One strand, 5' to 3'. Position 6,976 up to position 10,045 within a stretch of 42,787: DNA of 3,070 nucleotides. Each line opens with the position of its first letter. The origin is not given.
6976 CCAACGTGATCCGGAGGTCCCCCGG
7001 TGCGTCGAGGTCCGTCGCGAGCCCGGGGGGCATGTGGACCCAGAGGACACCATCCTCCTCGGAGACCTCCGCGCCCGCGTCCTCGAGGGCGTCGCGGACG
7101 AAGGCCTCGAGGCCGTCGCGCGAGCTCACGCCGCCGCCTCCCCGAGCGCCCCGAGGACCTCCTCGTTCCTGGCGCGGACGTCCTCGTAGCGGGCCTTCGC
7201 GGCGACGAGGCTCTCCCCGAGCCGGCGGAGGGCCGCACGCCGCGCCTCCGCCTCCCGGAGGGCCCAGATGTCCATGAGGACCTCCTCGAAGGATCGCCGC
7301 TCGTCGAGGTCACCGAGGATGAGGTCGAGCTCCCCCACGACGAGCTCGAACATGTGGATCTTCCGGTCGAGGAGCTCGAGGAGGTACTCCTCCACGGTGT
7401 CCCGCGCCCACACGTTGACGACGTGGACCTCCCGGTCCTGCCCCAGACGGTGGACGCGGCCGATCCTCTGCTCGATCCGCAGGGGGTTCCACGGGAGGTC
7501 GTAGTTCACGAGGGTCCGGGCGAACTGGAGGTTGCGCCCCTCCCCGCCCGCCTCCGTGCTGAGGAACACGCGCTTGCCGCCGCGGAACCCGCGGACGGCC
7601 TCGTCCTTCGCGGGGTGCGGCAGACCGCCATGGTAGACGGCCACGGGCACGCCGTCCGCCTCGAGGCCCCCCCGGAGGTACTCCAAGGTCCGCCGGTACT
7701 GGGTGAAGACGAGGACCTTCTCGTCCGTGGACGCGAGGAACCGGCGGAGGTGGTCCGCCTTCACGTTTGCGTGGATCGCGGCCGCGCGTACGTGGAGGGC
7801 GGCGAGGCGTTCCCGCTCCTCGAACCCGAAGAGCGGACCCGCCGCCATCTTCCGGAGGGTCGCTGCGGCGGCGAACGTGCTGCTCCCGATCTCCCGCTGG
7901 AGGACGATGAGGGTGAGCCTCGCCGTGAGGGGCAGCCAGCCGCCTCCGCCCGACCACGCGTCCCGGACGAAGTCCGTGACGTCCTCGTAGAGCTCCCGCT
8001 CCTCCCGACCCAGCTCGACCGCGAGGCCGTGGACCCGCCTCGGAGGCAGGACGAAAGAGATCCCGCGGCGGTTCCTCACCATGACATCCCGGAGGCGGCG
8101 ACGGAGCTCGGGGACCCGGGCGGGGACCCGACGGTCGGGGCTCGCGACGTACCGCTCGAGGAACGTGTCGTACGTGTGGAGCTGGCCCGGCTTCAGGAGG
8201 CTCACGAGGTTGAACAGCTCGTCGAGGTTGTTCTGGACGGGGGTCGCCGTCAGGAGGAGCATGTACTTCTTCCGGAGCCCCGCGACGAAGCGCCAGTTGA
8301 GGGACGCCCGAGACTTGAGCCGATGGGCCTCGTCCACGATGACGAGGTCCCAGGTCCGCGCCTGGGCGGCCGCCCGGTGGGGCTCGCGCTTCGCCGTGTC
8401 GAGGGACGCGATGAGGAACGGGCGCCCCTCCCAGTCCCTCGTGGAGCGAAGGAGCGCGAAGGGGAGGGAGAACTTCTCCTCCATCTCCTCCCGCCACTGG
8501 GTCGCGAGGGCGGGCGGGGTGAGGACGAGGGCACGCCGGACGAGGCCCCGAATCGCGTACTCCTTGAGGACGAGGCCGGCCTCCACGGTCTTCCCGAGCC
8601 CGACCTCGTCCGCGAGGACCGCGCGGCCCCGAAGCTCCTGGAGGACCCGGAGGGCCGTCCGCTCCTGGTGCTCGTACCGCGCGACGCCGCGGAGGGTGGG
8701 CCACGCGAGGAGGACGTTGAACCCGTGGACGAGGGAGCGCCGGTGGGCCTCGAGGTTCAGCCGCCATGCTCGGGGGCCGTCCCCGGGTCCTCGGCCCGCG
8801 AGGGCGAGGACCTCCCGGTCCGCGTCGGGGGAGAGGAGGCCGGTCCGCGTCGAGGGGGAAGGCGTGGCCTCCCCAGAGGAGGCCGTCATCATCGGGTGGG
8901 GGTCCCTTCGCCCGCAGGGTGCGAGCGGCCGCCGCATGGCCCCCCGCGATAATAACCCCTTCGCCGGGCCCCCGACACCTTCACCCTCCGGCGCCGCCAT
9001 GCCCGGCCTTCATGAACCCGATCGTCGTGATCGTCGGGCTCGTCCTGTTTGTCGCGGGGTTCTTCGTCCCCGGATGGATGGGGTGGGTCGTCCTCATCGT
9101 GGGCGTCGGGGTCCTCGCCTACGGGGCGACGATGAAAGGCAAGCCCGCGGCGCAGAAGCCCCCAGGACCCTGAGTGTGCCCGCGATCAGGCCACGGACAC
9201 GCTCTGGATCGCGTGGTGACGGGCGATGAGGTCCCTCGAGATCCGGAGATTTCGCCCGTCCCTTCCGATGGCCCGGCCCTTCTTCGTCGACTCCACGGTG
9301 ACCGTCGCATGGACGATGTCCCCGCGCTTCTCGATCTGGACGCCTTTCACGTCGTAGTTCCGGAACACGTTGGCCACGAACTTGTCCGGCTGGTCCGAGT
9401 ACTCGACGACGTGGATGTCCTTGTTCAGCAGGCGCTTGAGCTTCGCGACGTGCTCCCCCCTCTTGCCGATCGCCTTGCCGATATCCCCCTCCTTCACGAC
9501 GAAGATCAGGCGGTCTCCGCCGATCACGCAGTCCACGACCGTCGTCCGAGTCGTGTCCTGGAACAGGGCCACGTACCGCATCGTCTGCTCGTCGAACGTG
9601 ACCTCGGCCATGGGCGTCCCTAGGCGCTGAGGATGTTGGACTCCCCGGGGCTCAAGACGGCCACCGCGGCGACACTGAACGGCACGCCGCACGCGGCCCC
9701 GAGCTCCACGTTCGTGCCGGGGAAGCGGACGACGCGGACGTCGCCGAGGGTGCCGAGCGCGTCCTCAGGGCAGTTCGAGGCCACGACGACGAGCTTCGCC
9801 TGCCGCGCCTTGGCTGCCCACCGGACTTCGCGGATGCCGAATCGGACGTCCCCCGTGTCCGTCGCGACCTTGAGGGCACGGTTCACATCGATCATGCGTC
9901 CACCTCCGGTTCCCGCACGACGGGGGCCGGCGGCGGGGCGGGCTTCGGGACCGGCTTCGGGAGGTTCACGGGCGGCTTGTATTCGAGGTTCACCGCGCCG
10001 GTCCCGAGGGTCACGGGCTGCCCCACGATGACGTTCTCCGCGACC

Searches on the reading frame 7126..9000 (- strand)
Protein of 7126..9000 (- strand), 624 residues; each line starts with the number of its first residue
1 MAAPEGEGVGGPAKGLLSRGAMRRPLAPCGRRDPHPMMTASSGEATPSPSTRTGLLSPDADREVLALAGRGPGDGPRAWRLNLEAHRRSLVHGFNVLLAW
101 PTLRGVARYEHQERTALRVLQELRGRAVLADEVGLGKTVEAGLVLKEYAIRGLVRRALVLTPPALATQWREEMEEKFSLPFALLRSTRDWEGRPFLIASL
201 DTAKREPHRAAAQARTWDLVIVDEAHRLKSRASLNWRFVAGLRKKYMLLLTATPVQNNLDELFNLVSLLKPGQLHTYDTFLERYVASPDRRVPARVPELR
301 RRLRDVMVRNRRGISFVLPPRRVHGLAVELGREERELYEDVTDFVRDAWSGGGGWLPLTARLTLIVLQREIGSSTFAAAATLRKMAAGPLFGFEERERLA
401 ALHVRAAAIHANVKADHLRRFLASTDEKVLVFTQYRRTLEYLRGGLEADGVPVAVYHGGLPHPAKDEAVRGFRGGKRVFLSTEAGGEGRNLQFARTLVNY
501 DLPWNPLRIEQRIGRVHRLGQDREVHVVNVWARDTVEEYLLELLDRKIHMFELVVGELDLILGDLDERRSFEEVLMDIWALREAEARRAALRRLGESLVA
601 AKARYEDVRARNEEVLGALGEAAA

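Call 25: search_protein_families(library=pfam, proteins=[window:7126-9000:-], max_evalue=0.00001)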
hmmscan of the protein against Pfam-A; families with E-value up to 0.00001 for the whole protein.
window:7126-9000:- (624 aa): 3 families
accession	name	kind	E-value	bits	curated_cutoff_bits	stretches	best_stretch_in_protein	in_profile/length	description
PF00176.29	SNF2-rel_dom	-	4.8e-30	105.1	24.9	1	126-340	15-251/290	SNF2-related domain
PF00271.37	Helicase_C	-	1.7e-23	83.4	23.5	1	414-520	2-110/110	Helicase conserved C-terminal domain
PF04851.21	ResIII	-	1.1e-10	42.1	22.5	1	110-255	6-163/164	Type III restriction enzyme, res subunit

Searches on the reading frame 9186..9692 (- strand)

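Call 25: search_protein_families(library=pfam, proteins=[window:9186-9692:-], max_evalue=0.00001)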
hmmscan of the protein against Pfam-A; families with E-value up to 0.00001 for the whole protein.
window:9186-9692:- (168 aa): 3 families
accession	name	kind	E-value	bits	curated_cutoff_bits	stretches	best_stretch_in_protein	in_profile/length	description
PF13184.12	KH_5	-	8.6e-14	51.9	27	1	59-120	2-69/69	NusA-like KH domain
PF07650.23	KH_2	-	1.3e-13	51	22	1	42-99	5-64/78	KH domain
PF13083.13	KH_KhpA-B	-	3e-07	30.7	32.1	0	105-150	7-52/73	KhpA/KhpB, KH domain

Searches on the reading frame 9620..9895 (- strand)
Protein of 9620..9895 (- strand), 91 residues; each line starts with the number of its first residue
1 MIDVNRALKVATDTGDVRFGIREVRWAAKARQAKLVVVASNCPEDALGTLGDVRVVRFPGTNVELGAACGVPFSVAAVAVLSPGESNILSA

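Call 25: search_protein_families(library=pfam, proteins=[window:9620-9895:-], max_evalue=0.00001)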
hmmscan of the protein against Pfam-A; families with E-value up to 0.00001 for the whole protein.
window:9620-9895:- (91 aa): 1 family
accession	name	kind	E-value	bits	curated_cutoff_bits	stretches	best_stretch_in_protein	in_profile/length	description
PF01248.31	Ribosomal_L7Ae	-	1.6e-14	53.8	22.1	1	4-89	3-94/95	Ribosomal protein L7Ae/L30e/S12e/Gadd45 family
